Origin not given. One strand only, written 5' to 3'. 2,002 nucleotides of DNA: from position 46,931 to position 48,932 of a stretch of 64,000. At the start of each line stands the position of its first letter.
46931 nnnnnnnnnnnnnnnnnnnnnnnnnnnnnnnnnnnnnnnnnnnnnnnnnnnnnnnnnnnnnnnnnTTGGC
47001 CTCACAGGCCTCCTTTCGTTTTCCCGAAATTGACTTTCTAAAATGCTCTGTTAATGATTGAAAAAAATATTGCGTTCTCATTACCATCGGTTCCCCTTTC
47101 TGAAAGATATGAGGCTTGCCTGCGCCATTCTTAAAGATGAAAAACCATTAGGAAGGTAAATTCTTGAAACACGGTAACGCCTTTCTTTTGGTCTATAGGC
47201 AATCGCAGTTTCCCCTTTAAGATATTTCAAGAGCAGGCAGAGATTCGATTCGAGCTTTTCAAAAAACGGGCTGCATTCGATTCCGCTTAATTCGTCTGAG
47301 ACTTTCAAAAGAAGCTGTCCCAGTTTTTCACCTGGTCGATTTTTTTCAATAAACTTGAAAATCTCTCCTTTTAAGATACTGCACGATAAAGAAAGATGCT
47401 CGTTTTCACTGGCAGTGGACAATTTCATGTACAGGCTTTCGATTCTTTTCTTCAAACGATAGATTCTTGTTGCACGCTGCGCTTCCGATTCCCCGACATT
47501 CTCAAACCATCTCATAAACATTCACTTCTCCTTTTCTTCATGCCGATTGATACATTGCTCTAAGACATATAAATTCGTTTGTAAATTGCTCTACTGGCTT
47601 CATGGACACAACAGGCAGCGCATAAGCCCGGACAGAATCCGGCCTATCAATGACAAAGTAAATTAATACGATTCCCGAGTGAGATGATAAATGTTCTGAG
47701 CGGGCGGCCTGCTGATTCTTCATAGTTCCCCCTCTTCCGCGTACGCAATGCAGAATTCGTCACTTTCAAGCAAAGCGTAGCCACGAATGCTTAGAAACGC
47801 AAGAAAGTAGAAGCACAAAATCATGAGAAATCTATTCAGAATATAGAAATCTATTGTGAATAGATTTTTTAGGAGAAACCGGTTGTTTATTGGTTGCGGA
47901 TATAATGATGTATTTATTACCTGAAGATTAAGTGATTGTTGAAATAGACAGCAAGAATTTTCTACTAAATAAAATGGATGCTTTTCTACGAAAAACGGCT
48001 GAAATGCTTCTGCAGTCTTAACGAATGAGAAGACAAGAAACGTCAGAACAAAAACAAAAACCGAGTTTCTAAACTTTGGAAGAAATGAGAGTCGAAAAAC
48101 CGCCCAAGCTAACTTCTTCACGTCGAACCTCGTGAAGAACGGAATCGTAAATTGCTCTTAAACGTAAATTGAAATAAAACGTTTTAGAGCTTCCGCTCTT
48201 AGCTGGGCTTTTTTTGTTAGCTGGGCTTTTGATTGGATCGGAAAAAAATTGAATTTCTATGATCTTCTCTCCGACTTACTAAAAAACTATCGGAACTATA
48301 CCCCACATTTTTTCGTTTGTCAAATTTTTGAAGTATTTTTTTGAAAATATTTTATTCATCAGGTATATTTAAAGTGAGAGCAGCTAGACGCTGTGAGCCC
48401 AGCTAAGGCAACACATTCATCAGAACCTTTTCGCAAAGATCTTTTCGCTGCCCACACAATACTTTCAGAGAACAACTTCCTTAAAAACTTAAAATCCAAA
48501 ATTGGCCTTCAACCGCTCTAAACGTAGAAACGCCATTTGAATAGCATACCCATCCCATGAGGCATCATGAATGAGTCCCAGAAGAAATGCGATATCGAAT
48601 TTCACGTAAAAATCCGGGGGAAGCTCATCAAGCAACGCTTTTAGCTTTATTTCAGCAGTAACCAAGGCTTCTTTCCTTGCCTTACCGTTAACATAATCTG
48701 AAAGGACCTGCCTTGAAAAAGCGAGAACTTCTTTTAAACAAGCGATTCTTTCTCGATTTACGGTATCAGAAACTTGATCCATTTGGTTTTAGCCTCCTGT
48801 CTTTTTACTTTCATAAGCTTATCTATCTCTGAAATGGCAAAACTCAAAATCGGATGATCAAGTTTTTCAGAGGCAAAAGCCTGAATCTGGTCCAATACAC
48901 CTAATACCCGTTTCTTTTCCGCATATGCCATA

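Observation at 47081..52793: AT-rich operon of six overlapping unknown ORFs, divergent from an XRE-HTH/cupin regulator with a near-perfect promoter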

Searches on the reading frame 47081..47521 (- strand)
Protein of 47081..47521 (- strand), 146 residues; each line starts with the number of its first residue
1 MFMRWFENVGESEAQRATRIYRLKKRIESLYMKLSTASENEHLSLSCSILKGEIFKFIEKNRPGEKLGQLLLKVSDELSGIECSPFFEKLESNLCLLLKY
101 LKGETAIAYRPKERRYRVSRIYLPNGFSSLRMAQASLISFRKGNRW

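Call 3: search_protein_families(library=pfam, proteins=[window:47081-47521:-], max_evalue=1)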
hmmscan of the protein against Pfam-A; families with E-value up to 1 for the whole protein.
window:47081-47521:- (146 aa): 2 families
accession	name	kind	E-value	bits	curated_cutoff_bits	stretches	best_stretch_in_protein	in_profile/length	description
PF03999.17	MAP65_ASE1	-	0.054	12.6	26.9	1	5-45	10-50/477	Microtubule associated protein (MAP65/ASE1 family)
PF02318.22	FYVE_2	-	0.12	13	27.2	1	13-61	22-70/118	FYVE-type zinc finger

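Call 4: search_protein_families(library=padloc, proteins=[window:47081-47521:-], max_evalue=1)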
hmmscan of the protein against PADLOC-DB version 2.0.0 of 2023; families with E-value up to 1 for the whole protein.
window:47081-47521:- (146 aa): 1 family
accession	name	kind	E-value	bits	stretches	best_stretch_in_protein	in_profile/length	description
PDLC04421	PDC-M11A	-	0.003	14.3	1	2-74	182-250/486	-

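Call 5: search_protein_families(library=ncbifam, proteins=[window:47081-47521:-], max_evalue=1)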
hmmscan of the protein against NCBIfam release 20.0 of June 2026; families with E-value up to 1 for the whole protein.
window:47081-47521:- (146 aa): 0 families

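Call 24: search_protein_families(library=phrogs, proteins=[window:47081-47521:-], max_evalue=1)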
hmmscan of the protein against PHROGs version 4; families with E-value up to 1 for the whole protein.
window:47081-47521:- (146 aa): 1 family
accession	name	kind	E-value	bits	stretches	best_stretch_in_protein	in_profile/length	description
phrog_31962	-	unknown function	0.31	12.2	1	106-142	31-65/88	-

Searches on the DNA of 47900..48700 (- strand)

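Call 74: search_rna_families(source=window, start=47900, end=48700, threshold=evalue, max_evalue=10)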
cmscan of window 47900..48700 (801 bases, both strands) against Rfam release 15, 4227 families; matches with E-value up to 10: 7.
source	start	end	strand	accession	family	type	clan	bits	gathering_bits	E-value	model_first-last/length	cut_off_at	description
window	47991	48068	+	RF01603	snoR29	Gene; snRNA; snoRNA; CD-box;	-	23.7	50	1.1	1-84/84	no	small nucleolar RNA snoR29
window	47939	48094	+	RF01931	bxd_3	Gene; lncRNA;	-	20.9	70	4.1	1-137/137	no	Bithoraxoid conserved region 3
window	47900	47972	+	RF00592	SNORD78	Gene; snRNA; snoRNA; CD-box;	CL00051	16.1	38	5.2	1-65/65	no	Small nucleolar RNA SNORD78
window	48150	48195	+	RF04001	mir-7918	Gene; miRNA;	-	15.2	80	5.1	1-58/58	no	mir-7918 microRNA precursor family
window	47965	48051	+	RF01596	plasmodium_snoR20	Gene; snRNA; snoRNA; CD-box;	-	14.2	45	7.7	1-82/82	no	small nucleolar RNA snoR20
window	48319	48407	-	RF02120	FTX_2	Gene; lncRNA;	-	13.8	48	7.2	1-97/97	no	FTX transcript, XIST regulator conserved region 2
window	48048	48073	+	RF02248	Six3os1_3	Gene; lncRNA;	-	11.6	40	2.8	49-75/75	no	Six3os1 conserved region 3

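Call 81: build_rna_model(alignment_id=A7, structure=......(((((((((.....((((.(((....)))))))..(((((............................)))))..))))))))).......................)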
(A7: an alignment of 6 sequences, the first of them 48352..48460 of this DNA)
Model R1 built from alignment A7 (6 sequences, 113 columns); structure: as given.
model positions 109; base pairs 21; branch points 1; effective number of sequences 5.46; information 0.59 bits per position. Calibrated on 0.2 Mb of random sequence (short: E-values are rough).
structure used (alignment columns):
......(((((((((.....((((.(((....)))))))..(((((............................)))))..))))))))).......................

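Call 82: search_with_rna_model(model_id=R1, sources=[window, L009, L012, L013, L014, L017, L018, L019, L021, L022, L024, L025, L026, L027, L028], max_evalue=1, show_alignments=0)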
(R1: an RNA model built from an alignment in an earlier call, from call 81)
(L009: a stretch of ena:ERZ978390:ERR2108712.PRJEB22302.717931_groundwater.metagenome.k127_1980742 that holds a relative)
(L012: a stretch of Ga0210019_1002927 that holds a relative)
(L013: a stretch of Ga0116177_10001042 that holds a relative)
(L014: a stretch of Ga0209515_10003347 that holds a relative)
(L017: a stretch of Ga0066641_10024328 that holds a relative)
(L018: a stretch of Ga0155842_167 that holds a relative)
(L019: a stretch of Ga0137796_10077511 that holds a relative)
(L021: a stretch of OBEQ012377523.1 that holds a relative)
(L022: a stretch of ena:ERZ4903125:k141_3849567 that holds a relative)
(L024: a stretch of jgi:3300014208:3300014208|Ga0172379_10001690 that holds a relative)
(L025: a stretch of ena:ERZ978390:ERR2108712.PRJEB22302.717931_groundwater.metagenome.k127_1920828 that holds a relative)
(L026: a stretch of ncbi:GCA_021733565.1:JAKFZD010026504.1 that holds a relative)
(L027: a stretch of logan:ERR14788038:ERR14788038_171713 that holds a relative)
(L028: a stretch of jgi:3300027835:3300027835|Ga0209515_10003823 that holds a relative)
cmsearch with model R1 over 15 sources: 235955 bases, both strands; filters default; matches with E-value up to 1: 9.
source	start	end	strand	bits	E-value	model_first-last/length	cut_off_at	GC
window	48352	48460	-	93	8e-25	1-109/109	no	0.43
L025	11273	11378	+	92.3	1.3e-24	1-109/109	no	0.51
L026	2936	3046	+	91.2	2.8e-24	1-109/109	no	0.5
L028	10804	10915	+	81.9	1.8e-21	1-109/109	no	0.48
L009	2950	3052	+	79.5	1e-20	1-109/109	no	0.49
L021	2603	2702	+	75.1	2.1e-19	1-109/109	no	0.51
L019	1057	1169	+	53.8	5.8e-13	1-109/109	no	0.65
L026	1124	1222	-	15.3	0.26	1-109/109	no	0.3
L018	7440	7517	+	13.4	0.95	1-109/109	no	0.4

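Call 84: search_with_rna_model(model_id=R1, sources=[L019, L020, L010, L015], max_evalue=0.01, show_alignments=1)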
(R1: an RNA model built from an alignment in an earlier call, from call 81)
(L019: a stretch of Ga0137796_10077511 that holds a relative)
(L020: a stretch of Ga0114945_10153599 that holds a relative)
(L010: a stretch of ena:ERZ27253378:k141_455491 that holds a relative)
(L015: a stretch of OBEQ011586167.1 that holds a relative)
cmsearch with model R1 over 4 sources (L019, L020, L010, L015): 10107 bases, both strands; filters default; matches with E-value up to 0.01: 3.
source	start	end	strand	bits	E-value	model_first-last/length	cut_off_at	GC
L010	765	867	+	79.5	4.3e-22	1-109/109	no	0.49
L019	1057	1169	+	53.8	2.5e-14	1-109/109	no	0.65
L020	982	1094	+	53.8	2.5e-14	1-109/109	no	0.65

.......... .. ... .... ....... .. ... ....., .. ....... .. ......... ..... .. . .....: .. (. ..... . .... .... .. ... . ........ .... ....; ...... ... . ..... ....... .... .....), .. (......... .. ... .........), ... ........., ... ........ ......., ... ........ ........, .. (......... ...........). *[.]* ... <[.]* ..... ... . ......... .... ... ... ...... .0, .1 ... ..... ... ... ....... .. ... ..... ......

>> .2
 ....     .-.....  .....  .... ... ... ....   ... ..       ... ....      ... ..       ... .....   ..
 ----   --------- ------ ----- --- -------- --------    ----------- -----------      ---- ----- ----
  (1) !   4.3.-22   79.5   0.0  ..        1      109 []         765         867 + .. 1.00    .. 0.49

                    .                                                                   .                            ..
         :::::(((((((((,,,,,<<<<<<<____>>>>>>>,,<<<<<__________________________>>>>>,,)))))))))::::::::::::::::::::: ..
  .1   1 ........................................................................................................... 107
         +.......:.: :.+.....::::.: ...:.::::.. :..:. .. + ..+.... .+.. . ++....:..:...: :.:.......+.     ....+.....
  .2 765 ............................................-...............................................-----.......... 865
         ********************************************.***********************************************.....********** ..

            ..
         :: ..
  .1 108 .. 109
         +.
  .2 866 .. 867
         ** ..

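Call 101: search_with_rna_model(model_id=R1, sources=[L029, L030, L031, L027, L014, L012], max_evalue=5, filters=off)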
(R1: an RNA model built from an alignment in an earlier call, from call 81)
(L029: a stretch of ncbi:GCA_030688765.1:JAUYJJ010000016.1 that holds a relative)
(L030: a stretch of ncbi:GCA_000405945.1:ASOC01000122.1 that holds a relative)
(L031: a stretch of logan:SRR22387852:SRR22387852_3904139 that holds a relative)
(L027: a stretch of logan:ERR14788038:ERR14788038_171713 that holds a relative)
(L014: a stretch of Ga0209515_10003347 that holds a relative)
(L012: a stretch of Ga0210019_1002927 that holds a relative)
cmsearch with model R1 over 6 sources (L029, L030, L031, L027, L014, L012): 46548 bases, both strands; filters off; matches with E-value up to 5: 11.
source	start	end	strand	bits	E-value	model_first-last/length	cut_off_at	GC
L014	8651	8736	+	12.2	0.44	1-109/109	no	0.31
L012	4117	4187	+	11.2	0.87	1-109/109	no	0.35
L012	6363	6410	-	11.2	0.91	1-109/109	no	0.33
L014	3868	3923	-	10.6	1.4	1-109/109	no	0.3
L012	3771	3862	-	10.2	1.8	1-109/109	no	0.35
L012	3982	4026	+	9.8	2.3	1-109/109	no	0.4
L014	10241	10303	+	9.7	2.6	1-109/109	no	0.25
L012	3295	3346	-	9.6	2.8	1-109/109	no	0.35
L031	2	46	-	9.5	3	1-109/109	no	0.29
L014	8450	8503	+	9.3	3.2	1-109/109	no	0.24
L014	4128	4180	-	8.9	4.5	1-109/109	no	0.3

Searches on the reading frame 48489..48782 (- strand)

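Call 3: search_protein_families(library=pfam, proteins=[window:48489-48782:-], max_evalue=1)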
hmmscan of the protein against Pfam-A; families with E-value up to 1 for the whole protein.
window:48489-48782:- (97 aa): 0 families

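Call 4: search_protein_families(library=padloc, proteins=[window:48489-48782:-], max_evalue=1)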
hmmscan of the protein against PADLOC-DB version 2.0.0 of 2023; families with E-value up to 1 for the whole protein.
window:48489-48782:- (97 aa): 1 family
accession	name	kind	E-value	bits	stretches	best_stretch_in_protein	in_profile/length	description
PDLC03947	RmrA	-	0.051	10.4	1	15-61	29-72/383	-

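Call 5: search_protein_families(library=ncbifam, proteins=[window:48489-48782:-], max_evalue=1)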
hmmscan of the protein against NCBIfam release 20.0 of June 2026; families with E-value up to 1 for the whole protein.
window:48489-48782:- (97 aa): 0 families

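Call 24: search_protein_families(library=phrogs, proteins=[window:48489-48782:-], max_evalue=1)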
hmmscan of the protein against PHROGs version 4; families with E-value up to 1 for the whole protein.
window:48489-48782:- (97 aa): 2 families
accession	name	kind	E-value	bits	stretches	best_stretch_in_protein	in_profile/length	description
phrog_9567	-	moron, auxiliary metabolic gene and host takeover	0.0017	19.2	1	3-48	89-134/144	MazF-like growth inhibitor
phrog_23610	-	unknown function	0.14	13.1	1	69-81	40-52/53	-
